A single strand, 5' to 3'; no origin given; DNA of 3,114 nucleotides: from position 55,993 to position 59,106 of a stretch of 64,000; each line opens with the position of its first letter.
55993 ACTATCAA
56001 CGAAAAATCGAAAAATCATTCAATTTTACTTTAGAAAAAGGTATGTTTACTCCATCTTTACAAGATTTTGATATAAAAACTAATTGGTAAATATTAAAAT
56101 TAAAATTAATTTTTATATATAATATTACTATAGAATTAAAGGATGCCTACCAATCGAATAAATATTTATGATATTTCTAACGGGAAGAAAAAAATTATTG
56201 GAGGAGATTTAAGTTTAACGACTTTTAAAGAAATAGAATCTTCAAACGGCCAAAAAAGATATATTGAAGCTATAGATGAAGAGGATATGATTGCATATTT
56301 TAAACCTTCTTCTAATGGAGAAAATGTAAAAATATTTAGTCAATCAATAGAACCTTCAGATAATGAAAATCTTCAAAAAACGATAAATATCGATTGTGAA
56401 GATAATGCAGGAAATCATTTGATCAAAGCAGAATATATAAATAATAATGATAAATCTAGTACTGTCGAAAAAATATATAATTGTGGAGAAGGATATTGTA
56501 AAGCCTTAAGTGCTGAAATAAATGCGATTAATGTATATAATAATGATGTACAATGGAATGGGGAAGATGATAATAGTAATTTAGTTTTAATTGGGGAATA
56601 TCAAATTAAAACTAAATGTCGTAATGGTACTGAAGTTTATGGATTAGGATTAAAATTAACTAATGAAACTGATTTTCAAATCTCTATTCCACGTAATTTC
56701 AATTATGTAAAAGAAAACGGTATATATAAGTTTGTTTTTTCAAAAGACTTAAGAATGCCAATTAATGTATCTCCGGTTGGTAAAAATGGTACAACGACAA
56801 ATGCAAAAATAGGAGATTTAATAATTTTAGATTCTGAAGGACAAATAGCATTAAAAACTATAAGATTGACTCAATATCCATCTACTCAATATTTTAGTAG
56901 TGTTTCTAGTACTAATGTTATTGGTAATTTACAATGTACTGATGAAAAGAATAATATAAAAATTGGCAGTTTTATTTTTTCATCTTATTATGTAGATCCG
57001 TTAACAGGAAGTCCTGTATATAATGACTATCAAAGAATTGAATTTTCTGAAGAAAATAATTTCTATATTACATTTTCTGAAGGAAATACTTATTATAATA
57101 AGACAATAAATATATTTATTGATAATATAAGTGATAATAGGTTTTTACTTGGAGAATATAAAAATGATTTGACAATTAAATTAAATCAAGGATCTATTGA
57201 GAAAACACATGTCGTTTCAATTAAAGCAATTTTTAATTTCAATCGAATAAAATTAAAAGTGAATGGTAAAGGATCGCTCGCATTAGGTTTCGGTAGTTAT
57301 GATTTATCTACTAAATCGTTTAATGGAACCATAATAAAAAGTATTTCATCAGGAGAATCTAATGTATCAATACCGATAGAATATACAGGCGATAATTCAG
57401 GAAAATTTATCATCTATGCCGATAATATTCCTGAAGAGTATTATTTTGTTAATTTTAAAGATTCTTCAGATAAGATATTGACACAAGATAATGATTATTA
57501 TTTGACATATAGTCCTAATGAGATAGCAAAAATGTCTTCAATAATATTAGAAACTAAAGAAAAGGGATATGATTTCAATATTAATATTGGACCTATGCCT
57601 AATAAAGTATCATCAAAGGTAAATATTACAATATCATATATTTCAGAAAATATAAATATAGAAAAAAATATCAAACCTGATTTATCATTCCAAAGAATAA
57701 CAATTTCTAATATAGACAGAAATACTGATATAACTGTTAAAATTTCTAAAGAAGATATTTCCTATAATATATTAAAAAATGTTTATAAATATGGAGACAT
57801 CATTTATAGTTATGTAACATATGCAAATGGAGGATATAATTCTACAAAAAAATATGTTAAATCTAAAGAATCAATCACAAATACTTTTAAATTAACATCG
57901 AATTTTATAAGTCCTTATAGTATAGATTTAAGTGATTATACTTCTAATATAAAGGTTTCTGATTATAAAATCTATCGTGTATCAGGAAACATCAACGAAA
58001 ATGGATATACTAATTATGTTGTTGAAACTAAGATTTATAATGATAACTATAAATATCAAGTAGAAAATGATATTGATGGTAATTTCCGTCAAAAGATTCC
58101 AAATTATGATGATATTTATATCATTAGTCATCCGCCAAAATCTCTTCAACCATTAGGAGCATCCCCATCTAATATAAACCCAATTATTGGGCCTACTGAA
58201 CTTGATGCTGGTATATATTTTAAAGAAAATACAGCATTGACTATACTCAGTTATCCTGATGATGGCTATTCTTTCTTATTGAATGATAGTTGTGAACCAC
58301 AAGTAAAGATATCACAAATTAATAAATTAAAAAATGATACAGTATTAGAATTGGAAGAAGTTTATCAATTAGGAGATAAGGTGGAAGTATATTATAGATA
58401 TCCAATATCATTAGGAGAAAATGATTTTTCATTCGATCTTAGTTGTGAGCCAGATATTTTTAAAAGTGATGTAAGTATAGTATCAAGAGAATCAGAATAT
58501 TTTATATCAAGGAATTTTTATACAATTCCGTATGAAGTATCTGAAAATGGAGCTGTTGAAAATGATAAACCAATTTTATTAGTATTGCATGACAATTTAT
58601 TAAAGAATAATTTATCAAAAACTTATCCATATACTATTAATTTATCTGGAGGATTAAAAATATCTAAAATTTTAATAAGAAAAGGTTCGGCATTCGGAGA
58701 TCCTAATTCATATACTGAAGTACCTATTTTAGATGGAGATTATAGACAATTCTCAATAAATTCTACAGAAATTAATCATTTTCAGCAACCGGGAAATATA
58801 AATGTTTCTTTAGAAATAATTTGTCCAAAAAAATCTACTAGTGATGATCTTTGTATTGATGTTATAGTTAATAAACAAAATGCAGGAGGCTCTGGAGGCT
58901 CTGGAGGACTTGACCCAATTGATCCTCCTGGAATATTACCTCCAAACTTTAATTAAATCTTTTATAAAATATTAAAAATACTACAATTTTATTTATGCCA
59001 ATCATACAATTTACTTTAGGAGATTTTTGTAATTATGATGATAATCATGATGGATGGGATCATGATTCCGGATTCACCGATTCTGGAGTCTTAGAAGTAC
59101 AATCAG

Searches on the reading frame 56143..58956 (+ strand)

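Call 20: search_protein_families(library=pfam, proteins=[window:56143-58956:+], max_evalue=0.01)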
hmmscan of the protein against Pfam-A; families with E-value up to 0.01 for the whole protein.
window:56143-58956:+ (937 aa): 1 family
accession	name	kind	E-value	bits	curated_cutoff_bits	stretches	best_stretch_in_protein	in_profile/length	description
PF22056.1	ORF239-like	-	0.0065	17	27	0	436-477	82-123/168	ORF239-like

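Call 31: search_protein_families(library=phrogs, proteins=[window:56143-58956:+], max_evalue=0.001)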
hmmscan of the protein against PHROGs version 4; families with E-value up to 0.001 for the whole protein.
window:56143-58956:+ (937 aa): 0 families
